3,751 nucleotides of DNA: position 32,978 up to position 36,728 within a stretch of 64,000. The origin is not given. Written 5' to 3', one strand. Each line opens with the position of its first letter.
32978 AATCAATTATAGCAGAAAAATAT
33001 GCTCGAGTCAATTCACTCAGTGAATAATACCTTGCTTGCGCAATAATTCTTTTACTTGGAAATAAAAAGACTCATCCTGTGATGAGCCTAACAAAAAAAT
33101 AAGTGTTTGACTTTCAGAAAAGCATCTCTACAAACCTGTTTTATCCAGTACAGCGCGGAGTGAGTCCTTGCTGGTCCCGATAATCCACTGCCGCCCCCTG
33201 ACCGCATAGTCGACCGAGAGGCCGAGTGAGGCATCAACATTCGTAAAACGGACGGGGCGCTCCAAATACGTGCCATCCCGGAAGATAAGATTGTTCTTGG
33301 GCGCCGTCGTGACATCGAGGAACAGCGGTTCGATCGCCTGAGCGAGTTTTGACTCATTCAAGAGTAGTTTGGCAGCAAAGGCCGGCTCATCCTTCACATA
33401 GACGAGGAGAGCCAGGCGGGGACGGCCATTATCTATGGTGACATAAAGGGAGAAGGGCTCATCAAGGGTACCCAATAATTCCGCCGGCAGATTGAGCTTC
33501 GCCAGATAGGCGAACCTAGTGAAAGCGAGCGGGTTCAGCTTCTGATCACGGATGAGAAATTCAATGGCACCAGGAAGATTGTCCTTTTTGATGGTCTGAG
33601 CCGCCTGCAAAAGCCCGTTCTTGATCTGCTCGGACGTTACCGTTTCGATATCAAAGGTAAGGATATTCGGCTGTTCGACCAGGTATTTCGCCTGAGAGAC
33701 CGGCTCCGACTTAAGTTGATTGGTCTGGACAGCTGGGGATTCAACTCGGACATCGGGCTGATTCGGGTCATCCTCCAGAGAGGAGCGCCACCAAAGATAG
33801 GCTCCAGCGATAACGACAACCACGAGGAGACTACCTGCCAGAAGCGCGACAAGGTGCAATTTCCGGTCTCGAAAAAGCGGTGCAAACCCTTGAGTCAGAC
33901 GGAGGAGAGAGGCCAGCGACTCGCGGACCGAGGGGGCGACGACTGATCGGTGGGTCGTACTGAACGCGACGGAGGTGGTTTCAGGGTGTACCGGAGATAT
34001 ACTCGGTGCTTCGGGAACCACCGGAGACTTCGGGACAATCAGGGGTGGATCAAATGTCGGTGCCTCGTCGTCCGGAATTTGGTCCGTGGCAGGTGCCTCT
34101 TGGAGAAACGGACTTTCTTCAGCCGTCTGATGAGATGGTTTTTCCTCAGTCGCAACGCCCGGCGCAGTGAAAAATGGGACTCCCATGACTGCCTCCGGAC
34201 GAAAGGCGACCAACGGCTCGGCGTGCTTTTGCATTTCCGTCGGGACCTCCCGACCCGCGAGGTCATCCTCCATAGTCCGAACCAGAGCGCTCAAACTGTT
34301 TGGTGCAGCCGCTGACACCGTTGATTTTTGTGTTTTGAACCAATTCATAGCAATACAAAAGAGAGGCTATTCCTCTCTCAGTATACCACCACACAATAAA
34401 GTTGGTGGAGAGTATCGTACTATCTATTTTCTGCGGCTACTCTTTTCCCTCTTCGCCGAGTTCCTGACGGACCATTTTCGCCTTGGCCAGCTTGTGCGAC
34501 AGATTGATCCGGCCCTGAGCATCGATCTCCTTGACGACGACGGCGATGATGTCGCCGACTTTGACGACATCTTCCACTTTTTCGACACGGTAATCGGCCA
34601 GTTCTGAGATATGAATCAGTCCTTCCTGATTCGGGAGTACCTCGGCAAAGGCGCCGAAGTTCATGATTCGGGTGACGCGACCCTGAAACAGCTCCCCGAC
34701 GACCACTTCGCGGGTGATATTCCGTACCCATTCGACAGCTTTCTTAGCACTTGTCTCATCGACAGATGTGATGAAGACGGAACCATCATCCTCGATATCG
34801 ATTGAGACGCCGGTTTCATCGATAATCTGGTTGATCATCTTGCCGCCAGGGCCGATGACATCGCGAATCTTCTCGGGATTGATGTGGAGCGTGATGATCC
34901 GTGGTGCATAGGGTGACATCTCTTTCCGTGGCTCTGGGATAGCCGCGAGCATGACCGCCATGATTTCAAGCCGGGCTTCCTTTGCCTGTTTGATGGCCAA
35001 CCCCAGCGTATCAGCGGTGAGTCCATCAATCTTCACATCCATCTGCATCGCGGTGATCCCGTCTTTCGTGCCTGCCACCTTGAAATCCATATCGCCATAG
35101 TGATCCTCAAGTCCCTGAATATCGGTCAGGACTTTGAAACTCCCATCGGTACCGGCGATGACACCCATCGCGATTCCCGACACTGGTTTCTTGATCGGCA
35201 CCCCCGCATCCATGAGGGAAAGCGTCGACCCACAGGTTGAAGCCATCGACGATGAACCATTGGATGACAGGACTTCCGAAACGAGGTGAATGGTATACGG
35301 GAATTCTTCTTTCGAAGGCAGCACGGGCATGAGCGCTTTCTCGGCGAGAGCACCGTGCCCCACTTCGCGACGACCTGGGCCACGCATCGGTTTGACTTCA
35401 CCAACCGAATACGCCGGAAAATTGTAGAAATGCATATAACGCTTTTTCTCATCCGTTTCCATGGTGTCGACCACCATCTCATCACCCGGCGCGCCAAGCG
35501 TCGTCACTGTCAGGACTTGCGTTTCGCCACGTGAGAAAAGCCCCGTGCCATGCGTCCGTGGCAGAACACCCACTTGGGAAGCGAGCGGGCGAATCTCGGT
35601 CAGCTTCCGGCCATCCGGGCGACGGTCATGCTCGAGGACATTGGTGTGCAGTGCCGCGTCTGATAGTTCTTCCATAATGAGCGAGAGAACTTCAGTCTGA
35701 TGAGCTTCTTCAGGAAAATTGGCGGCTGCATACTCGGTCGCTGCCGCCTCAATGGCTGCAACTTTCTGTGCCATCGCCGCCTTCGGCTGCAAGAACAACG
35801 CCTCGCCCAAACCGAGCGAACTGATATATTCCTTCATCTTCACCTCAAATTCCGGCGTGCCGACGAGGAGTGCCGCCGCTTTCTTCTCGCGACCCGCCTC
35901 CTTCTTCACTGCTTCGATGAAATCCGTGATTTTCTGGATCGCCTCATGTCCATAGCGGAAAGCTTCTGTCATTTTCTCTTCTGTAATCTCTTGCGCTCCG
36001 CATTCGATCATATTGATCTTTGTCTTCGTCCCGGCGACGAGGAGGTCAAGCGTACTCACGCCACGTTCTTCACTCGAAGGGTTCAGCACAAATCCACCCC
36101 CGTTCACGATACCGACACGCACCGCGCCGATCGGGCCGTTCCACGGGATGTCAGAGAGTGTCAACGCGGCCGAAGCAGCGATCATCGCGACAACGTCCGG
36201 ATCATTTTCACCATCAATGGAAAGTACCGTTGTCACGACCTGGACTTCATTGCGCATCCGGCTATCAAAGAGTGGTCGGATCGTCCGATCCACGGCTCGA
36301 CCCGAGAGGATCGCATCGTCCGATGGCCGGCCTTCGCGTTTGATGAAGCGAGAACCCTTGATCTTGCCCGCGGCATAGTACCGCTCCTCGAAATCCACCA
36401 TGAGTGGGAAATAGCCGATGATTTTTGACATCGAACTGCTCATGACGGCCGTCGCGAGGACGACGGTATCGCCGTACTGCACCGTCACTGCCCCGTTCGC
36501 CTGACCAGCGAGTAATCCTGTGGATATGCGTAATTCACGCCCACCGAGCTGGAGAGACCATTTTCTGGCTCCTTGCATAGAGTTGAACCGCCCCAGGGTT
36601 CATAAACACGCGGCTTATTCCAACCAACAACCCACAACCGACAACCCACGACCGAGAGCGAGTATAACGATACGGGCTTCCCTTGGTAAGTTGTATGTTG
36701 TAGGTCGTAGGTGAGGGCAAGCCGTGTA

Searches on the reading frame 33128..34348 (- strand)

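Call 13: search_protein_families(library=pfam, proteins=[window:33128-34348:-], max_evalue=1)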
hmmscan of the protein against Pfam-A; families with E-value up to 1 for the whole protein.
window:33128-34348:- (406 aa): 2 families
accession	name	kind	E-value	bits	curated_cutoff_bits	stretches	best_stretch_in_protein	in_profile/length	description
PF01193.29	RNA_pol_L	-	0.044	14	24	1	131-255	30-72/74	RNA polymerase Rpb3/Rpb11 dimerisation domain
PF03929.21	PepSY_TM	-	0.11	12.7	28.8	1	161-189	130-159/295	PepSY-associated TM region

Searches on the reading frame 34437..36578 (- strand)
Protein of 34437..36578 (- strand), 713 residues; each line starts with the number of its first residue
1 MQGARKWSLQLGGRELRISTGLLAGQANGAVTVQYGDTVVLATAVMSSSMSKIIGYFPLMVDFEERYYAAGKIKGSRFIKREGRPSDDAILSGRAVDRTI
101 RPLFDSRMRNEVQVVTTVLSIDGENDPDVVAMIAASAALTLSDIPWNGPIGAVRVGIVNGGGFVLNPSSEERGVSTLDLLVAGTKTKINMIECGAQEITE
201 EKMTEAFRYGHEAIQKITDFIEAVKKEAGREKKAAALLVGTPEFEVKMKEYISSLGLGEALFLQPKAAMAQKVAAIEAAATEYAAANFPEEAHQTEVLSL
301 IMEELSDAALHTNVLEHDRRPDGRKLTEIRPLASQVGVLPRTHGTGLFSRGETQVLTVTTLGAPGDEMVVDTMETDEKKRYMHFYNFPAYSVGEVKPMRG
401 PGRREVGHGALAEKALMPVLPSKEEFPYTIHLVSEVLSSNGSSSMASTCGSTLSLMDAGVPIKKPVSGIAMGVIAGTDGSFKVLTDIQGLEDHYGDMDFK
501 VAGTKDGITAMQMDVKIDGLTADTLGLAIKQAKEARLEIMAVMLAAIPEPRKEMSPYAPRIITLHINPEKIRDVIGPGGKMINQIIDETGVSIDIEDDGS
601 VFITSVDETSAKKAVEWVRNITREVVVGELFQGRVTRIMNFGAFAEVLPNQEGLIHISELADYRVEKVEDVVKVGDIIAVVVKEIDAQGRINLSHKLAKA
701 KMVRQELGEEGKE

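Call 13: search_protein_families(library=pfam, proteins=[window:34437-36578:-], max_evalue=1)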
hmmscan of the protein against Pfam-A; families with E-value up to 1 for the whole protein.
window:34437-36578:- (713 aa): 6 families
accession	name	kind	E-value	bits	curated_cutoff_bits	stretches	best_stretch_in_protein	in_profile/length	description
PF01138.27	RNase_PH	-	1.4e-51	174.7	25.5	2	13-145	2-130/130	3' exoribonuclease family, domain 1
PF03725.20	RNase_PH_C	-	5.9e-23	81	20.8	2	148-213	1-67/67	3' exoribonuclease family, domain 2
PF00575.29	S1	-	6.6e-18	65.3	22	1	627-696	4-74/74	S1 RNA binding domain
PF00013.35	KH_1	-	1.2e-11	44.6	21.5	1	562-619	2-65/66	KH domain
PF22675.2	KH-I_KHDC4-BBP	-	0.00028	21.1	30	1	572-607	9-44/76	KHDC4/BBP-like, KH-domain type I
PF03726.19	PNPase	-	0.0025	18.7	24.6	1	257-325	14-81/81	Polyribonucleotide nucleotidyltransferase, RNA binding domain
